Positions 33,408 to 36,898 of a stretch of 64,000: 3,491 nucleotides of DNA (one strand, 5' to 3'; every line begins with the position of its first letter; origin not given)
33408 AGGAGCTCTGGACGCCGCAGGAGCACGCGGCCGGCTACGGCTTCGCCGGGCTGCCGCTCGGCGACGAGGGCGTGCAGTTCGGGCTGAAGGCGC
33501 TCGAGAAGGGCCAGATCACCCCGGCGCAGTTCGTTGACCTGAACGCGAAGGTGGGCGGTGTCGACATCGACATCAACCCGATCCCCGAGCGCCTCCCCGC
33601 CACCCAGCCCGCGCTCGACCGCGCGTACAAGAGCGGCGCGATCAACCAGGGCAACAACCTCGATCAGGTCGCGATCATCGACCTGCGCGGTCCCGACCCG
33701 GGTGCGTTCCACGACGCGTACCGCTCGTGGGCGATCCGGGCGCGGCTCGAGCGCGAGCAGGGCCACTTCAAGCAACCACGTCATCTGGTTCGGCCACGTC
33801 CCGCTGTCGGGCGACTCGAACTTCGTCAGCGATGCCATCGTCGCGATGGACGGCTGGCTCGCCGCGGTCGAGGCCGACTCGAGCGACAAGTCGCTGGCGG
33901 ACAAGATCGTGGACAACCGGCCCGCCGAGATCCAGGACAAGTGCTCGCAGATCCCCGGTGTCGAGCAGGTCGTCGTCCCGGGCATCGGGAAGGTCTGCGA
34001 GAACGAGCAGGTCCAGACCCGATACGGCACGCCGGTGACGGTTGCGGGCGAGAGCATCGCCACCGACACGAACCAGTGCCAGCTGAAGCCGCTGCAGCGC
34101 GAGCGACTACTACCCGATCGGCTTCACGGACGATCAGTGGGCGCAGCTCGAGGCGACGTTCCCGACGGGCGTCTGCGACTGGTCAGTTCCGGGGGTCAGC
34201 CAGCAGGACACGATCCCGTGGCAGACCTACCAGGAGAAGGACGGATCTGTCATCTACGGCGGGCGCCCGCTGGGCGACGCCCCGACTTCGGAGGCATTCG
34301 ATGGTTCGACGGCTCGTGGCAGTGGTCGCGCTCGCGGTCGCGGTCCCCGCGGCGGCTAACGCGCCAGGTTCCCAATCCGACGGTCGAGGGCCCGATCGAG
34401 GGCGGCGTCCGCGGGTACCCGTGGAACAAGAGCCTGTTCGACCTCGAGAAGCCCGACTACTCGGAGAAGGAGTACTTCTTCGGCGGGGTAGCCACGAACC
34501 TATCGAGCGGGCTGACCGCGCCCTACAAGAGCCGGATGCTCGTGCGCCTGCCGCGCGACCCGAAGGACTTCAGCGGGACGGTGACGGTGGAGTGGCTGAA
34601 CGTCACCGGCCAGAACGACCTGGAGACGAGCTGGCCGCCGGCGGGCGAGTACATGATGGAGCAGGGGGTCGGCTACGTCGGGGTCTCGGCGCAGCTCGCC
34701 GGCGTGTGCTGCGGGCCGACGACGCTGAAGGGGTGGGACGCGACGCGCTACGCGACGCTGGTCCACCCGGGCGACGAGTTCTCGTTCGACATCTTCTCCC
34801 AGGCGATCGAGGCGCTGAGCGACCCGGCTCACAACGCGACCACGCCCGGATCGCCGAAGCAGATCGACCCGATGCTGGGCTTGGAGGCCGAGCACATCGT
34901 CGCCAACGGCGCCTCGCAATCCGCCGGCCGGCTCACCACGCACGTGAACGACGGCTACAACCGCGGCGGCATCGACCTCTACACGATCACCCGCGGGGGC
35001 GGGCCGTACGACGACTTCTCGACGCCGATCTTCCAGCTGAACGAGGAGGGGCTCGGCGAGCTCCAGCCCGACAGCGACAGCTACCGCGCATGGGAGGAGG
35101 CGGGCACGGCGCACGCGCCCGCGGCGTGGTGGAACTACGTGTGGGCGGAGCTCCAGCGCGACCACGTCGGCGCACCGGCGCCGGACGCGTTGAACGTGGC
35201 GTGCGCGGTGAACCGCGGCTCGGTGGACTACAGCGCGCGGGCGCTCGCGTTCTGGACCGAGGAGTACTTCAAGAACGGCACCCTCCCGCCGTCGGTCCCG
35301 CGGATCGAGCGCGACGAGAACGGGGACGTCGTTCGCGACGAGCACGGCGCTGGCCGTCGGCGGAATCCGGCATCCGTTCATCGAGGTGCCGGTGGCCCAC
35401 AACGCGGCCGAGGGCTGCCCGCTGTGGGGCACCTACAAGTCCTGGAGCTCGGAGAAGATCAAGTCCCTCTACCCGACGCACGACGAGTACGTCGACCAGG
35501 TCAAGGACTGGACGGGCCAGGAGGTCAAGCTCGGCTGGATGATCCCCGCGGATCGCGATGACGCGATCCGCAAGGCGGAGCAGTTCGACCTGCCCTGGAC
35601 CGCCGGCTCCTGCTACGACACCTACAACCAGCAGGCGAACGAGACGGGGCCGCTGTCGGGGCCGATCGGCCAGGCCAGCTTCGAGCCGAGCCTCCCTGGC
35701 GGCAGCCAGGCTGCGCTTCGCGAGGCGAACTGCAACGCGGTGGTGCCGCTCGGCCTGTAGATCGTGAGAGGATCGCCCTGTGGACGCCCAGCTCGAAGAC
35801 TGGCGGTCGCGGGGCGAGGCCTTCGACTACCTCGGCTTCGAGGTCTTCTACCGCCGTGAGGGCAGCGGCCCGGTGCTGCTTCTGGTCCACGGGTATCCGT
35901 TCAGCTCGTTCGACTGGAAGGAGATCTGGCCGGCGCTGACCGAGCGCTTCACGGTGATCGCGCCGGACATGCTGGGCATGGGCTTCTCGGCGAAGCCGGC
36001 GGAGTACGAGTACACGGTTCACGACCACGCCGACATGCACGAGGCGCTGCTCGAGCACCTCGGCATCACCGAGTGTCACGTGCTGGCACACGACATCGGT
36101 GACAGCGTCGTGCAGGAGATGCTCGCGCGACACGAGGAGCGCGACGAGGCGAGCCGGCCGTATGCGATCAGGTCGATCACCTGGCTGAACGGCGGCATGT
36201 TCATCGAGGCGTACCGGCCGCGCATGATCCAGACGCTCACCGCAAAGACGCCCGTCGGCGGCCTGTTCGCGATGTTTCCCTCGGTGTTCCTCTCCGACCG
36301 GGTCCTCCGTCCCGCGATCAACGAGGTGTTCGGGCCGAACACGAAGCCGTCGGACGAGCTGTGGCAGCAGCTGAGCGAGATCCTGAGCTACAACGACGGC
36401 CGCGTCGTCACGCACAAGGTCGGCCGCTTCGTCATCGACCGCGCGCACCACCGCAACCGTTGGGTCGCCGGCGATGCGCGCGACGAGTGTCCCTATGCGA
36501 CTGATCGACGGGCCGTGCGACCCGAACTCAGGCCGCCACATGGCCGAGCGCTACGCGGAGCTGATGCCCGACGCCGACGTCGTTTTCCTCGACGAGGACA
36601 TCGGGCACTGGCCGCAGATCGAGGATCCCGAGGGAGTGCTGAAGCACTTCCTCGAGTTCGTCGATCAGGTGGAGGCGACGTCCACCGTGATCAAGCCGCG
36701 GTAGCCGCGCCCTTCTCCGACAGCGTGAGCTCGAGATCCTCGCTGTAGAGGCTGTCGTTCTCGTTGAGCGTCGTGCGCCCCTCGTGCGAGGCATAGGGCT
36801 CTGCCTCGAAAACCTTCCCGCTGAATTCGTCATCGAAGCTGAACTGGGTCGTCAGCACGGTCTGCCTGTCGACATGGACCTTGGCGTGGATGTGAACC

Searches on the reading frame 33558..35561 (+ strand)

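Call 33: search_protein_families(library=pfam, proteins=[window:33558-35561:+], max_evalue=0.0001)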
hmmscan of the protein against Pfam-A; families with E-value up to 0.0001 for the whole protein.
window:33558-35561:+ (667 aa): 2 families
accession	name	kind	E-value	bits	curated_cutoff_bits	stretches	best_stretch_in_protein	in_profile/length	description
PF20091.5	Abhydrolase_10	-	6.7e-70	236.6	23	1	276-598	1-351/429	Alpha/beta hydrolase domain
PF19878.5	DUF6351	-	1.5e-20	73.9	22.4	1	70-182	511-620/655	Tannase-like family of unknown function (DUF6351)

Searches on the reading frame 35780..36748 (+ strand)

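Call 34: search_protein_families(library=pfam, proteins=[window:35780-36748:+], max_evalue=0.0001)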
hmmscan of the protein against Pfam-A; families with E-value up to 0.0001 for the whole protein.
window:35780-36748:+ (322 aa): 2 families
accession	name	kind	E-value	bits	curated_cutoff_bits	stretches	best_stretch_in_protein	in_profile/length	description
PF00561.26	Abhydrolase_1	-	6.9e-19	68.9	25.8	1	31-134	1-98/245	alpha/beta hydrolase fold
PF12697.13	Abhydrolase_6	-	1.3e-09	39.5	26.3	1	33-274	1-204/217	Alpha/beta hydrolase family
